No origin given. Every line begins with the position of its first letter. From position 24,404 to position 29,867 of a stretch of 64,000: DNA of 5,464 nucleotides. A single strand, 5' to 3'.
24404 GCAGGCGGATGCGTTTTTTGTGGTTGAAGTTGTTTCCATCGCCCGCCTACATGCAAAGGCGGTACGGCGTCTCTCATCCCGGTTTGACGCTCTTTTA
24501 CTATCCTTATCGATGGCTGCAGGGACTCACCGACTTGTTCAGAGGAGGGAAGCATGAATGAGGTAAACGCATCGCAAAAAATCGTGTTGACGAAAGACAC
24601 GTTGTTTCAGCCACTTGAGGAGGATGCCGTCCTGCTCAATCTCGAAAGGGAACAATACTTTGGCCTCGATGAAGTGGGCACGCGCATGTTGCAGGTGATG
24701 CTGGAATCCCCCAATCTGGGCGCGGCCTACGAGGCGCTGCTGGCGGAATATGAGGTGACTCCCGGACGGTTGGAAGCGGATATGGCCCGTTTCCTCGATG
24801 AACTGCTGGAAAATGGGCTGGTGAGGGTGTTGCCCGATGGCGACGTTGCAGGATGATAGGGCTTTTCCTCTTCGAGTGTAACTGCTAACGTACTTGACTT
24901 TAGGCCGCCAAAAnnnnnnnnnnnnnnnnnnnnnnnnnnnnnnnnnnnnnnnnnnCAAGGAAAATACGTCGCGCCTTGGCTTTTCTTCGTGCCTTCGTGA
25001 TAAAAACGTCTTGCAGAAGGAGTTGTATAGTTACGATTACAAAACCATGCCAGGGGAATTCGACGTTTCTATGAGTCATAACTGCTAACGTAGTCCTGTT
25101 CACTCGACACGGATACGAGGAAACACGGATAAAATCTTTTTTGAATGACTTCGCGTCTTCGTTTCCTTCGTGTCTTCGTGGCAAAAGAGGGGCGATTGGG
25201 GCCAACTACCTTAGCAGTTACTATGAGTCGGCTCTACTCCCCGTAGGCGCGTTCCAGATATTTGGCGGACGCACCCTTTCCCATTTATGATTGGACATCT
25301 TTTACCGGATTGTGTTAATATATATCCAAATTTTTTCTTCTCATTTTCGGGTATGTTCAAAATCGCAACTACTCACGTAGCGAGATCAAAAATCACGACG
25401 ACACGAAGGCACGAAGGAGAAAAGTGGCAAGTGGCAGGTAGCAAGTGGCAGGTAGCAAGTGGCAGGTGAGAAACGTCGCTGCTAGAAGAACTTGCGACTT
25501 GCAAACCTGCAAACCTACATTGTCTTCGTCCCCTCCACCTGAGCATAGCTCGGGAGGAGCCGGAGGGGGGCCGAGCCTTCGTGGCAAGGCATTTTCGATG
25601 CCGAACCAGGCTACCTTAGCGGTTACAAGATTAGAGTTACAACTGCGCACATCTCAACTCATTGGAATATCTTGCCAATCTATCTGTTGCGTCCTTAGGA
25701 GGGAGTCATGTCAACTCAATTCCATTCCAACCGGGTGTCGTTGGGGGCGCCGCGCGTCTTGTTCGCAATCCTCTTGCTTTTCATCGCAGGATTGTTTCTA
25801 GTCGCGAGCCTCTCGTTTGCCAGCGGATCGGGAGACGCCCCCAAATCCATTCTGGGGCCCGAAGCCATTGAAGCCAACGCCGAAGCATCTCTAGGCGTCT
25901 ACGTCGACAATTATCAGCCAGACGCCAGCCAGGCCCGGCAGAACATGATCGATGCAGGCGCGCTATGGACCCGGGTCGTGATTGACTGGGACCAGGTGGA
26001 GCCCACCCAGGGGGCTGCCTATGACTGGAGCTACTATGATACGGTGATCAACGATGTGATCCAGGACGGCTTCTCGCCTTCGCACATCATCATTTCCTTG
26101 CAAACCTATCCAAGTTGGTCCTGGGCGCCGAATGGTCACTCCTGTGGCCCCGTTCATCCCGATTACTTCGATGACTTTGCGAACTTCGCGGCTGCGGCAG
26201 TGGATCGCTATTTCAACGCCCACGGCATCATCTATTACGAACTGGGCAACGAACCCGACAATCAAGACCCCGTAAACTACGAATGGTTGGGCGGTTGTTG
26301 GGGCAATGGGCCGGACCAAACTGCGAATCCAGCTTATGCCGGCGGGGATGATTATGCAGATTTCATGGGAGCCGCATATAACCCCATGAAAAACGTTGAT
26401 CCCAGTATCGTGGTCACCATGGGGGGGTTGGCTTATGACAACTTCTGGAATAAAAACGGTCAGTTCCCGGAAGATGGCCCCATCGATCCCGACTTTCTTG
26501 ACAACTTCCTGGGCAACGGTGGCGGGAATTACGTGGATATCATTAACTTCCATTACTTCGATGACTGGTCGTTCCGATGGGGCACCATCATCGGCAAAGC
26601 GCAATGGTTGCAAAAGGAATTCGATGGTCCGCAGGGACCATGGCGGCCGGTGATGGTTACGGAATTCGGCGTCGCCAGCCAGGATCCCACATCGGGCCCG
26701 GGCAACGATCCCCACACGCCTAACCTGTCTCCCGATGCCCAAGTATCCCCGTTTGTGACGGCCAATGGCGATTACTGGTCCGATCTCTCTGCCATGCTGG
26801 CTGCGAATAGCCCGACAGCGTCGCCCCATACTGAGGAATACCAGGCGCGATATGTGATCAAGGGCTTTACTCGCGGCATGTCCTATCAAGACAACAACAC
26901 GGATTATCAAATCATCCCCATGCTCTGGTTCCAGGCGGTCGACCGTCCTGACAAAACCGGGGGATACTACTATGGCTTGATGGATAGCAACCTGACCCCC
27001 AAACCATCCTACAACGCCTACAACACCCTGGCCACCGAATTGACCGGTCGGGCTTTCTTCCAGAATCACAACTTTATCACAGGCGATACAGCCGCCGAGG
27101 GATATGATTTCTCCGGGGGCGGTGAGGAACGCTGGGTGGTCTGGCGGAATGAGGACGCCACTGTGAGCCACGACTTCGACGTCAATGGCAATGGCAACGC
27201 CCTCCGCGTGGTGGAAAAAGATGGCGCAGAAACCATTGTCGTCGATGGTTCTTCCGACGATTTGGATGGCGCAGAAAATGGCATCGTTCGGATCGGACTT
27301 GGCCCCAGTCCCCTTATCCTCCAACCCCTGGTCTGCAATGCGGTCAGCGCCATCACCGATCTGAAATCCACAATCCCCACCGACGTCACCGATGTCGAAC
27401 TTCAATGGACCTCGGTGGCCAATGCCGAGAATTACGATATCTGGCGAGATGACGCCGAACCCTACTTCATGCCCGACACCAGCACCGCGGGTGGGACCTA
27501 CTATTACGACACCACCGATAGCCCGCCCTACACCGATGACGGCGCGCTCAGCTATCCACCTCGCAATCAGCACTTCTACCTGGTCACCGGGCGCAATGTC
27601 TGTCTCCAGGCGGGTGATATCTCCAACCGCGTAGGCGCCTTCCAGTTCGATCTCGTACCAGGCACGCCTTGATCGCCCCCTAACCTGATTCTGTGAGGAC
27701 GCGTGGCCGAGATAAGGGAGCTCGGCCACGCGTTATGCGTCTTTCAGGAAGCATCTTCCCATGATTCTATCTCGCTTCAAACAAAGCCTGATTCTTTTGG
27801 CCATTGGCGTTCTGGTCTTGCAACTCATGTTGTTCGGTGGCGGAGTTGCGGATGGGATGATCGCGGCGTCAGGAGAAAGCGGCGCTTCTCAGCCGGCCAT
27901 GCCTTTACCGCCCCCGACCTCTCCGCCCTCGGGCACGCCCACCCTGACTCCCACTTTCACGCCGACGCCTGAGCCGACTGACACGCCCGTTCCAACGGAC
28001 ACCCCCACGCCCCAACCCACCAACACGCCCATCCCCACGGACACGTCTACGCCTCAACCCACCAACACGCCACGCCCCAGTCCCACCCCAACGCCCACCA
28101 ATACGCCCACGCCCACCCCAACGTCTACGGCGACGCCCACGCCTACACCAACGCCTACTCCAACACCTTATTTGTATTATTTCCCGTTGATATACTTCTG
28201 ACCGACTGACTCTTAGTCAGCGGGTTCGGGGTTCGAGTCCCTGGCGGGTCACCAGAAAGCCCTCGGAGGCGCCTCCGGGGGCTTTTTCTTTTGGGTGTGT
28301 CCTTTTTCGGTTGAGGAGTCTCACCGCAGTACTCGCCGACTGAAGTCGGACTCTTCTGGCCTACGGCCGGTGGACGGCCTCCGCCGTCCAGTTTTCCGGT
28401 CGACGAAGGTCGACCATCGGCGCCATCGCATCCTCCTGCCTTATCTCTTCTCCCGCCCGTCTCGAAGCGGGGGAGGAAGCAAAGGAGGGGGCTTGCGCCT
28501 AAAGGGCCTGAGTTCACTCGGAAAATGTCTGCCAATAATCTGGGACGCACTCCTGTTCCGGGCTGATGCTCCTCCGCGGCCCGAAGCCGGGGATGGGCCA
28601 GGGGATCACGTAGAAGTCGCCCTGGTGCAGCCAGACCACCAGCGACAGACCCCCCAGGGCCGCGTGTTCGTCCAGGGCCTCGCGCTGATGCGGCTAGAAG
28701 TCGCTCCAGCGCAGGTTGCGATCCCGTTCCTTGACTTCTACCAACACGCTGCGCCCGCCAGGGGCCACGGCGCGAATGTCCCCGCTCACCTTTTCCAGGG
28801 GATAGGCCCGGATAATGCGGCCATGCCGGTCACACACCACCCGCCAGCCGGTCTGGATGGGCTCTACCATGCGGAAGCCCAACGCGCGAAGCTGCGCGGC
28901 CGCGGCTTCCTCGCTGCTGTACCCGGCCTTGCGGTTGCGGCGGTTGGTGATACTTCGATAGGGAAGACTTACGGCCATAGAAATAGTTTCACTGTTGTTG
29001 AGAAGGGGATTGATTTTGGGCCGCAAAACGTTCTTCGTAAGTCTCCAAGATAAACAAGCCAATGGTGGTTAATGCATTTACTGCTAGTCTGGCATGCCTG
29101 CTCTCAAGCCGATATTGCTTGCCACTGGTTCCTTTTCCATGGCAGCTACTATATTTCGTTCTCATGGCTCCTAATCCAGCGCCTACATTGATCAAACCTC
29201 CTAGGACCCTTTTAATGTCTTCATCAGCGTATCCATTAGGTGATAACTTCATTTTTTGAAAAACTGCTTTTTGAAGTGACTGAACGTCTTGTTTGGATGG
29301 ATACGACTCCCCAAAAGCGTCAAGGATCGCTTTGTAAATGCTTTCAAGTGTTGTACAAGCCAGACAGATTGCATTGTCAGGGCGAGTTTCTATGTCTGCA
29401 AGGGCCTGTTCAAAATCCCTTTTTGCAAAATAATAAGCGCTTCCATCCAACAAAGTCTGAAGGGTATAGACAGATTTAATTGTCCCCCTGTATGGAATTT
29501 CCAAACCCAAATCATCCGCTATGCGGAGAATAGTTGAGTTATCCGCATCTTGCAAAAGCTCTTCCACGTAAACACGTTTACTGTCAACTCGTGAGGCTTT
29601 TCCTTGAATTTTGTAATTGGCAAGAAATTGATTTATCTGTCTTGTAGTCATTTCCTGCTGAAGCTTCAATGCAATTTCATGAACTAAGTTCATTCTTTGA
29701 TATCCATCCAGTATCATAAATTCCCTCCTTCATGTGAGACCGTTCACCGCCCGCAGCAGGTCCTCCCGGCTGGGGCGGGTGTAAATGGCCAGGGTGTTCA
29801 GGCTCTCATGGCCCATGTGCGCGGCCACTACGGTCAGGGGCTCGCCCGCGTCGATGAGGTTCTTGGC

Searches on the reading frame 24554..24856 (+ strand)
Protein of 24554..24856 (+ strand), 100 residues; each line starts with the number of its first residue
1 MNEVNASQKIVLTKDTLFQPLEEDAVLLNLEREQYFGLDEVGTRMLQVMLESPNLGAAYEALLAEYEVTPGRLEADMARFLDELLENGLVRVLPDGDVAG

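Call 41: search_protein_families(library=pfam, proteins=[window:24554-24856:+], max_evalue=0.01)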
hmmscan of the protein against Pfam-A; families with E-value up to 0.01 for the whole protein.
window:24554-24856:+ (100 aa): 1 family
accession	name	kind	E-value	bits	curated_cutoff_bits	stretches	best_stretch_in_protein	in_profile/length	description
PF05402.18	PqqD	-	6.2e-15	55.7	23.4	1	25-90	2-67/67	Coenzyme PQQ synthesis protein D (PqqD)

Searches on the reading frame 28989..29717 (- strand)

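Call 41: search_protein_families(library=pfam, proteins=[window:28989-29717:-], max_evalue=0.01)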
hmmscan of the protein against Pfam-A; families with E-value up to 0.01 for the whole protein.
window:28989-29717:- (242 aa): 1 family
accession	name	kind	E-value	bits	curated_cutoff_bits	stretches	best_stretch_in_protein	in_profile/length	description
PF14355.11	Abi_C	-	1.6e-18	67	24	1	147-225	2-83/83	Abortive infection C-terminus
